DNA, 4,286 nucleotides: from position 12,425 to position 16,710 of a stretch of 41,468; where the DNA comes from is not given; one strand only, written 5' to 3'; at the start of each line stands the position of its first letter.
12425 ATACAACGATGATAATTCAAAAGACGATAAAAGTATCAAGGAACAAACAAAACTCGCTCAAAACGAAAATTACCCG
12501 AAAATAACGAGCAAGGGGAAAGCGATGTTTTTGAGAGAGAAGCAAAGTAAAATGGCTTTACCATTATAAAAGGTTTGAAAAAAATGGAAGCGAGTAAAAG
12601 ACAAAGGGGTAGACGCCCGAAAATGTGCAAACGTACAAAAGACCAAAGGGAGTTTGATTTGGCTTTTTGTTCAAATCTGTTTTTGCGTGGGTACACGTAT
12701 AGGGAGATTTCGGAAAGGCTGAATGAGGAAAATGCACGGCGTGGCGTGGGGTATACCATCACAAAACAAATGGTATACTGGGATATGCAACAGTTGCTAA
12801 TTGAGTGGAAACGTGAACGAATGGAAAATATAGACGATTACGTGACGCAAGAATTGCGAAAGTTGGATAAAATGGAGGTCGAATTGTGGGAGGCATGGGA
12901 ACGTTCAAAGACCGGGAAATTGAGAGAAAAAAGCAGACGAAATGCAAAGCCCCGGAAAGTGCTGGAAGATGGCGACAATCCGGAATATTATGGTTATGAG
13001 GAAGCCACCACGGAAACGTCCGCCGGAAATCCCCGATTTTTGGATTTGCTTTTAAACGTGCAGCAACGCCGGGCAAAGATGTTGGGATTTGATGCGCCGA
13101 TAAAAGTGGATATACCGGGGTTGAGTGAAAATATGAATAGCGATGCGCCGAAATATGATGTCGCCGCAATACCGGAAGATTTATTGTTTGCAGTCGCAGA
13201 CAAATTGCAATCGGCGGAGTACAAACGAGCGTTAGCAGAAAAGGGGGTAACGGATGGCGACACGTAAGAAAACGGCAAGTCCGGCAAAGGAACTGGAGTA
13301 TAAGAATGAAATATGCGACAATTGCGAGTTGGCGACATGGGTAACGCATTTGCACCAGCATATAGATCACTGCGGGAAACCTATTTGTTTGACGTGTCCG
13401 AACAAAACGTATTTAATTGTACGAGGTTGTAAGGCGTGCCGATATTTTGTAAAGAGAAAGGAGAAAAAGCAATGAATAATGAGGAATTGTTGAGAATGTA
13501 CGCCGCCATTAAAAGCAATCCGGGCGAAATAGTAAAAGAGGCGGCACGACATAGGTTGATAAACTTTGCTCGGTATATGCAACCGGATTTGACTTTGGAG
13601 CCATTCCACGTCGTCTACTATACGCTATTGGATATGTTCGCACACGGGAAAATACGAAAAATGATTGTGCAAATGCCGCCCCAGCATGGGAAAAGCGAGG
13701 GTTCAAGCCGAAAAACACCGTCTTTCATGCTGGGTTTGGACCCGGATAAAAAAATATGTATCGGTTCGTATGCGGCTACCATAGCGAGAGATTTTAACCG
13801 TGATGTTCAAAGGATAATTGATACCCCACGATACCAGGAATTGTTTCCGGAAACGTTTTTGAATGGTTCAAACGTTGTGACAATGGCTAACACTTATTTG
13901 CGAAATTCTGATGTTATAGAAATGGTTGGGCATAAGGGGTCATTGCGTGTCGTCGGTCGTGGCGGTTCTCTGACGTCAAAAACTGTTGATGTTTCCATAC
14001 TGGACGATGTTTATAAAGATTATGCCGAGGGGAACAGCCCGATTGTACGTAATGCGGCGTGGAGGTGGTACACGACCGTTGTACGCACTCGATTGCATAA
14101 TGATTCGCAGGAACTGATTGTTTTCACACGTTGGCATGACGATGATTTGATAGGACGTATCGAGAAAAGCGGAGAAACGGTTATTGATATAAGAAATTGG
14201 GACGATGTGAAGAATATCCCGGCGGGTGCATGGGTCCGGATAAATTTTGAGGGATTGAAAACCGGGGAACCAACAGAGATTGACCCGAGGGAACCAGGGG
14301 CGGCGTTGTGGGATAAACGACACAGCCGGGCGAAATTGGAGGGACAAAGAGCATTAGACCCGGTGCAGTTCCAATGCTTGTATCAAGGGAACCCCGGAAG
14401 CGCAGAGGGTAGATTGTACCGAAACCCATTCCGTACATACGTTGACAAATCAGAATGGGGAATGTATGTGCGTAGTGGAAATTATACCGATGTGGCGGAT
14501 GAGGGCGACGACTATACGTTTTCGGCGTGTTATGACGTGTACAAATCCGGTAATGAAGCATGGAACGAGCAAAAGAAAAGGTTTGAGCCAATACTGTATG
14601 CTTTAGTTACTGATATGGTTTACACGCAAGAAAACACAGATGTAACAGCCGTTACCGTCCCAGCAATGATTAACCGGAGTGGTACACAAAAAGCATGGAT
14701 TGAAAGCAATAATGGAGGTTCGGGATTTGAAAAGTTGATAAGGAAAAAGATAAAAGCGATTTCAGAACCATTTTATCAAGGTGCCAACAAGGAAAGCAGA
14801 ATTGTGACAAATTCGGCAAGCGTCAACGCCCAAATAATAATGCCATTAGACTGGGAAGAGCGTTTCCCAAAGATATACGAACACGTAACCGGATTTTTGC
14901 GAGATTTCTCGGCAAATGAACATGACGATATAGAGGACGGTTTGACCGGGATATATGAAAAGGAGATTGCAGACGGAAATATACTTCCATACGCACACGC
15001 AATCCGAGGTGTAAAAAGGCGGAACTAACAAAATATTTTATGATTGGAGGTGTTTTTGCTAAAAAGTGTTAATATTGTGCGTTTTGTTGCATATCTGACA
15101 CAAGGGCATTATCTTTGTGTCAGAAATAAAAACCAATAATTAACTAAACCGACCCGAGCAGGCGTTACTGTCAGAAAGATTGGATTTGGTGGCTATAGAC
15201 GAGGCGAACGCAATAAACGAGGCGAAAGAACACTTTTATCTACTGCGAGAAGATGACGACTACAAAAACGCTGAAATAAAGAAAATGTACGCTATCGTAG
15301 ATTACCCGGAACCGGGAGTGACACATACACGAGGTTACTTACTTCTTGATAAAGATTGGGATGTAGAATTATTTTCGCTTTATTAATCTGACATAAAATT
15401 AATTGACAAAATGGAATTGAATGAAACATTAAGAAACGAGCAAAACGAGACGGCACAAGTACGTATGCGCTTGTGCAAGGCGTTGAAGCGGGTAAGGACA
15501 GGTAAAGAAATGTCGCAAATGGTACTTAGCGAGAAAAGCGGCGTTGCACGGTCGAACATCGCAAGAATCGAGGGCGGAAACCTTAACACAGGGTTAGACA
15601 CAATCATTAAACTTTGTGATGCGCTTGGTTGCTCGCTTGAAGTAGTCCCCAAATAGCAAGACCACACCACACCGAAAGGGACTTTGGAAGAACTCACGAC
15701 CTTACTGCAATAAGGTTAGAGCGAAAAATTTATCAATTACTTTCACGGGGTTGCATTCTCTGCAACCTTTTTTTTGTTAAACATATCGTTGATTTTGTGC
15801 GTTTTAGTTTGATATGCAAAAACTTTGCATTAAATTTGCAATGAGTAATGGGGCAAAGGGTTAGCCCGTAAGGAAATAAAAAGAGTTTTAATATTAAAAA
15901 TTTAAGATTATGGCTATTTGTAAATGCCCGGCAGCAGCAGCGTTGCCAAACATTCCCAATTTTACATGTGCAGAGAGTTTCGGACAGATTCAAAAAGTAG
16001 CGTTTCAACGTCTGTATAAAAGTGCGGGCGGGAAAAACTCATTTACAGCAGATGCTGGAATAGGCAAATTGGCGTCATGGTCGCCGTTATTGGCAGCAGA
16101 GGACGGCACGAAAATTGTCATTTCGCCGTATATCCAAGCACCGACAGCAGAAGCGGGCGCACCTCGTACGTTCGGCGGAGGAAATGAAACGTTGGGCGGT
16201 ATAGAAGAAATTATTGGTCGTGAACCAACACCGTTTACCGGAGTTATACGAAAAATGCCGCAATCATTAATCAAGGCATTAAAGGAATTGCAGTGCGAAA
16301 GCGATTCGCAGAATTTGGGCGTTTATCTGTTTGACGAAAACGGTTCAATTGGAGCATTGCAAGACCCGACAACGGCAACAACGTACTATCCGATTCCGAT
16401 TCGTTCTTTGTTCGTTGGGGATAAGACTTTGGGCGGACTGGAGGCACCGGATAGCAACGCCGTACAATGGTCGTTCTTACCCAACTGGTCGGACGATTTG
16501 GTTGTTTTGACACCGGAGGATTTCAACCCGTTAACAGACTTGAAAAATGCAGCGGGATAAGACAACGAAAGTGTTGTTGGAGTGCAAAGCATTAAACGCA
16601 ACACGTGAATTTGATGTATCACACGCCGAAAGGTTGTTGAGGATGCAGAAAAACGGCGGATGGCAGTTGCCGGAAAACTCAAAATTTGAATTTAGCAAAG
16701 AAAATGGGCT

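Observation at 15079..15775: Self-contained operator / small acidic ORF / XRE-HTH / terminator cassette between terL and the virion genes: candidate acr-aca-type anti-defence locus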

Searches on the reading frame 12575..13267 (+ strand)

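Call 6: search_protein_families(library=pfam, proteins=[window:12575-13267:+], max_evalue=0.1)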
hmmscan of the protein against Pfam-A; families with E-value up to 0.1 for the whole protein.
window:12575-13267:+ (230 aa): 0 families

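Call 7: search_protein_families(library=phrogs, proteins=[window:12575-13267:+], max_evalue=0.1)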
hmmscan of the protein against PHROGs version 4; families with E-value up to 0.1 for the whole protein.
window:12575-13267:+ (230 aa): 2 families
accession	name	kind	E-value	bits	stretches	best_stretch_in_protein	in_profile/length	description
phrog_645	-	DNA, RNA and nucleotide metabolism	3.7e-20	73.9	1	10-188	7-136/196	Rnase E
phrog_25641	-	unknown function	0.073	14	0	54-131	6-84/139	-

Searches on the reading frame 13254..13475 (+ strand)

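Call 6: search_protein_families(library=pfam, proteins=[window:13254-13475:+], max_evalue=0.1)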
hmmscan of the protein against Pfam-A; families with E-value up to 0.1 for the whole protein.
window:13254-13475:+ (73 aa): 1 family
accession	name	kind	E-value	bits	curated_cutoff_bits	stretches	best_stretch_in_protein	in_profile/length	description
PF14445.12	Prok-RING_2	-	0.0091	16.6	22.4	1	20-60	9-48/56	Prokaryotic RING finger family 2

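Call 7: search_protein_families(library=phrogs, proteins=[window:13254-13475:+], max_evalue=0.1)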
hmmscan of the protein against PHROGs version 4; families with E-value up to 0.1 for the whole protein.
window:13254-13475:+ (73 aa): 0 families

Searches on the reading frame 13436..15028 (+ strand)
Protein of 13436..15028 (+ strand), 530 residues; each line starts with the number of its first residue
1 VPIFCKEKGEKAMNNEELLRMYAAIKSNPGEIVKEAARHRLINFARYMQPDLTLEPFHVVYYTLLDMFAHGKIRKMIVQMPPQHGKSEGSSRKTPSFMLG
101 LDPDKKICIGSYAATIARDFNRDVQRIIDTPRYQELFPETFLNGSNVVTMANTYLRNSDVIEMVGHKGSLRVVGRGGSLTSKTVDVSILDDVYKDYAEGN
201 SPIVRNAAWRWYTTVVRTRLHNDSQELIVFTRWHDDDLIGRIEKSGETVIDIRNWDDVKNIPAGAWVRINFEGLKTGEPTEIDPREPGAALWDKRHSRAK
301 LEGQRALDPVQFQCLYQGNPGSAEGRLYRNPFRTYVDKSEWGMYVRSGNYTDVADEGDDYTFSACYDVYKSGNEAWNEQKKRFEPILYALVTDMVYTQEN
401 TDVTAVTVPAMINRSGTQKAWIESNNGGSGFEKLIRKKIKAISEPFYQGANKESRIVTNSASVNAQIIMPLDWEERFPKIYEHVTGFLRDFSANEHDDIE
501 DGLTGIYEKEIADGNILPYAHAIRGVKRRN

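Call 6: search_protein_families(library=pfam, proteins=[window:13436-15028:+], max_evalue=0.1)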
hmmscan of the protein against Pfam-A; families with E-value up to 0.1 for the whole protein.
window:13436-15028:+ (530 aa): 1 family
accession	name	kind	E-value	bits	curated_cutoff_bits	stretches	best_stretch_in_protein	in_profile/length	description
PF03237.21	Terminase_6N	-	2.8e-05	24.3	22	1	81-246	5-155/215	Terminase large subunit, T4likevirus-type, N-terminal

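Call 7: search_protein_families(library=phrogs, proteins=[window:13436-15028:+], max_evalue=0.1)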
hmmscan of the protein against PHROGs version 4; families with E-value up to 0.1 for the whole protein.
window:13436-15028:+ (530 aa): 4 families
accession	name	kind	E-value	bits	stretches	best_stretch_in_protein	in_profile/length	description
phrog_38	-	head and packaging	1.8e-74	252.8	1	20-512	266-705/760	terminase large subunit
phrog_4758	-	head and packaging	1.9e-41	143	1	38-256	22-229/243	terminase large subunit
phrog_30251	-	head and packaging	7.6e-34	118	2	315-499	272-449/799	terminase large subunit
phrog_5573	-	head and packaging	1.5e-13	51.8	1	286-508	22-232/250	terminase large subunit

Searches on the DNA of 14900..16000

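Call 91: search_rna_families(source=window, start=14900, end=16000, threshold=evalue, max_evalue=1)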
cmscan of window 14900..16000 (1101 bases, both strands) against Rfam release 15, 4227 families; matches with E-value up to 1: 0.
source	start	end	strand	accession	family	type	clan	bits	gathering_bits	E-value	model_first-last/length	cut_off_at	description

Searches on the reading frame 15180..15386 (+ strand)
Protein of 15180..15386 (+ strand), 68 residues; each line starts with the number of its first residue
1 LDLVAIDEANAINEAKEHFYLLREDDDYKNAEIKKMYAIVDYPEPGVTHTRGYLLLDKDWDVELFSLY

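Call 6: search_protein_families(library=pfam, proteins=[window:15180-15386:+], max_evalue=0.1)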
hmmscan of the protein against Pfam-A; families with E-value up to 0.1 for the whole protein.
window:15180-15386:+ (68 aa): 0 families

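Call 7: search_protein_families(library=phrogs, proteins=[window:15180-15386:+], max_evalue=0.1)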
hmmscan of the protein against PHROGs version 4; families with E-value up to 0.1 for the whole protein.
window:15180-15386:+ (68 aa): 0 families

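Call 15: find_homologous_proteins(query=window:15180-15386:+, max_evalue=1)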
Query window:15180-15386:+ (68 aa): 5 proteins with E <= 1 among 6 candidates.
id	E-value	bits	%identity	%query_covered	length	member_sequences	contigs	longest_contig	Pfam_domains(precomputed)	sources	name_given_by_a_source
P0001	7.2e-37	142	97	100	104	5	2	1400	-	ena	-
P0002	4.1e-34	133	90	100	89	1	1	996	-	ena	-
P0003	1.9e-30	121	91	94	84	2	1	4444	-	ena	-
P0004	3.7e-26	108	83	94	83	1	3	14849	-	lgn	-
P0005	4.0e-25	104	81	91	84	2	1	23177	-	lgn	-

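Call 17: find_encoding_contigs(protein=P0005, flank=6000, max_places=4)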
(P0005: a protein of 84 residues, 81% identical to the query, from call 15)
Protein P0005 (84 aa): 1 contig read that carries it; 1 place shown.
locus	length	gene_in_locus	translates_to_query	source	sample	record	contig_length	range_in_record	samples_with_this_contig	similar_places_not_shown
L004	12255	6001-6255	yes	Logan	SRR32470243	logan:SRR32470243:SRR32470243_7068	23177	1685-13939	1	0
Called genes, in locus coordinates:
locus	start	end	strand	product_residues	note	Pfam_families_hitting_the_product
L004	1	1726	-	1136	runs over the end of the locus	?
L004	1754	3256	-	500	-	-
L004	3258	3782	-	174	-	-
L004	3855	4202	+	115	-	-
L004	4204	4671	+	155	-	-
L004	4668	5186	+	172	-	-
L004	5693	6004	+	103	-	-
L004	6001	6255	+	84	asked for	-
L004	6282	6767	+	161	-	PF13560:HTH_31 (weak), PF01381:HTH_3, PF12844:HTH_19 (faint), PF13443:HTH_26 (weak)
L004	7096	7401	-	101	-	PF01381:HTH_3, PF13443:HTH_26, PF13693:HTH_35 (weak)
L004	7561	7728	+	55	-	-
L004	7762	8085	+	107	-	-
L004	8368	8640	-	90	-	PF09811:Yae1_N (faint)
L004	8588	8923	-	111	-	-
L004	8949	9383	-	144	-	-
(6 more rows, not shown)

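Call 18: find_encoding_contigs(protein=P0004, flank=6000, max_places=4)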
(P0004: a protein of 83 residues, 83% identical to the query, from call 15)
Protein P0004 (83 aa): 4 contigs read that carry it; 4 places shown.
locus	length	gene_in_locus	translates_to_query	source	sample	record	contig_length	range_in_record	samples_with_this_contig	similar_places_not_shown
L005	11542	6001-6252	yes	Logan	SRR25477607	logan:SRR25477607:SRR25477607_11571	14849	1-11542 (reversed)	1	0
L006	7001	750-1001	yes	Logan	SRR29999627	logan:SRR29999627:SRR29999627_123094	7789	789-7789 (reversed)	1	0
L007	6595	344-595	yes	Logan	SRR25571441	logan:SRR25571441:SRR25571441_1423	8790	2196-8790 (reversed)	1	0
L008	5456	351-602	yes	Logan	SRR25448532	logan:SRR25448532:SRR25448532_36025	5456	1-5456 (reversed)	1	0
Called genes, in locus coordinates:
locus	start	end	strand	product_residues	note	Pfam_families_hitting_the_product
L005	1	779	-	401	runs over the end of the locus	-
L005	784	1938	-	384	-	PF16819:DUF5074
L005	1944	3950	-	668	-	PF07715:Plug, PF00593:TonB_dep_Rec_b-barrel, PF14905:OMP_b-brl_3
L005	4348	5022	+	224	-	PF00027:cNMP_binding (weak), PF13545:HTH_Crp_2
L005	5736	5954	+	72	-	-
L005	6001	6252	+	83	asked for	-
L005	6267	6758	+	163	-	-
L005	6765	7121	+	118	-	-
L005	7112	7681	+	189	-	PF13744:HTH_37 (weak), PF13560:HTH_31, PF01381:HTH_3, PF12844:HTH_19 (weak), PF13443:HTH_26 (weak)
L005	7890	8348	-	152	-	-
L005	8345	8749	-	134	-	PF25223:DUF7841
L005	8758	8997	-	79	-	-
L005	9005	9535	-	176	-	-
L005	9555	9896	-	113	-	-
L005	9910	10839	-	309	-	-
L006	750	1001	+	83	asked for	-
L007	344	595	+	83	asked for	-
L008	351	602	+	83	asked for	-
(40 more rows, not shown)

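Call 19: find_encoding_contigs(protein=P0003, flank=5000, max_places=3)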
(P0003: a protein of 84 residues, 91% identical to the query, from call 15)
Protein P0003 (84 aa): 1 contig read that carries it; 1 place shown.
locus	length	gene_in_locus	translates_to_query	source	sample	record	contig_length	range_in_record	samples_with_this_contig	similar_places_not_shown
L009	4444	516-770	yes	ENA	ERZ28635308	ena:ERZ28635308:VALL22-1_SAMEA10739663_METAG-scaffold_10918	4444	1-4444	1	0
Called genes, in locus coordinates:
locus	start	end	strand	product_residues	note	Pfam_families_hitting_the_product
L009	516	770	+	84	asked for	-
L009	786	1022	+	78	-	PF13560:HTH_31, PF12844:HTH_19 (weak), PF01381:HTH_3, PF13443:HTH_26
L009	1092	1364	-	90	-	-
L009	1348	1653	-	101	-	PF01381:HTH_3, PF13443:HTH_26, PF13693:HTH_35 (weak)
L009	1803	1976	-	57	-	-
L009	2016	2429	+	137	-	-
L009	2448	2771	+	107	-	-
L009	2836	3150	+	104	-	-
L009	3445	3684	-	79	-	PF09811:Yae1_N (faint)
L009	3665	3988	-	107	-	-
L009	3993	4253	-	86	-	-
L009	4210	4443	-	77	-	?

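Call 20: find_encoding_contigs(protein=P0001, flank=5000, max_places=3)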
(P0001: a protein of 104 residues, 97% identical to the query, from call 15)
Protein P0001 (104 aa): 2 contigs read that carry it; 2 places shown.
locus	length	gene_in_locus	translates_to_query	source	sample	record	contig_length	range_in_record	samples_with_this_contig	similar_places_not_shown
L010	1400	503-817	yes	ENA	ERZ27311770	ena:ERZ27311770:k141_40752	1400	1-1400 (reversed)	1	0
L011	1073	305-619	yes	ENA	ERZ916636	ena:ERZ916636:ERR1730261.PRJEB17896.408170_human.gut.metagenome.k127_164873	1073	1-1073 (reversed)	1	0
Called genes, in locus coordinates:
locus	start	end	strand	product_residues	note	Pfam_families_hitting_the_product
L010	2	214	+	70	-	?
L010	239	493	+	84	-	-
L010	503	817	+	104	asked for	-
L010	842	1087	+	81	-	PF13744:HTH_37 (weak), PF13560:HTH_31 (weak), PF12844:HTH_19 (weak), PF01381:HTH_3, PF13443:HTH_26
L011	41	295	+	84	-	-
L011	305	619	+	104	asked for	-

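Call 58: search_protein_families(library=padloc, proteins=[window:15180-15386:+], max_evalue=0.05)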
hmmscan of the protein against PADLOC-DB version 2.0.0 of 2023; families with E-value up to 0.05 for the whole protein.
window:15180-15386:+ (68 aa): 0 families

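Call 59: search_protein_families(library=ncbifam, proteins=[window:15180-15386:+], max_evalue=0.05)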
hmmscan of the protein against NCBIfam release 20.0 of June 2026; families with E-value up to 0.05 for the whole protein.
window:15180-15386:+ (68 aa): 0 families

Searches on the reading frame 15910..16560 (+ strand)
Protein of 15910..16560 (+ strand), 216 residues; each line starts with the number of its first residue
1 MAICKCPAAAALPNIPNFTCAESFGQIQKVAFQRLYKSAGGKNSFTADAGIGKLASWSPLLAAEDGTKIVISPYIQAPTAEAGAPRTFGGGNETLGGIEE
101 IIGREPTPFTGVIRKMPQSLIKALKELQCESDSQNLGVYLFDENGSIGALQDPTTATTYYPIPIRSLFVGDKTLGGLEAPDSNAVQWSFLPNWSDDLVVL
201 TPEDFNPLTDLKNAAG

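Call 6: search_protein_families(library=pfam, proteins=[window:15910-16560:+], max_evalue=0.1)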
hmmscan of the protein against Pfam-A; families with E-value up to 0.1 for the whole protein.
window:15910-16560:+ (216 aa): 0 families

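Call 7: search_protein_families(library=phrogs, proteins=[window:15910-16560:+], max_evalue=0.1)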
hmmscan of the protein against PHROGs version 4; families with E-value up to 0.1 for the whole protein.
window:15910-16560:+ (216 aa): 1 family
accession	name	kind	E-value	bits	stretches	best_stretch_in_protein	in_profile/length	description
phrog_8193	-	head and packaging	3.8e-73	246.4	1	2-211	3-207/207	major head protein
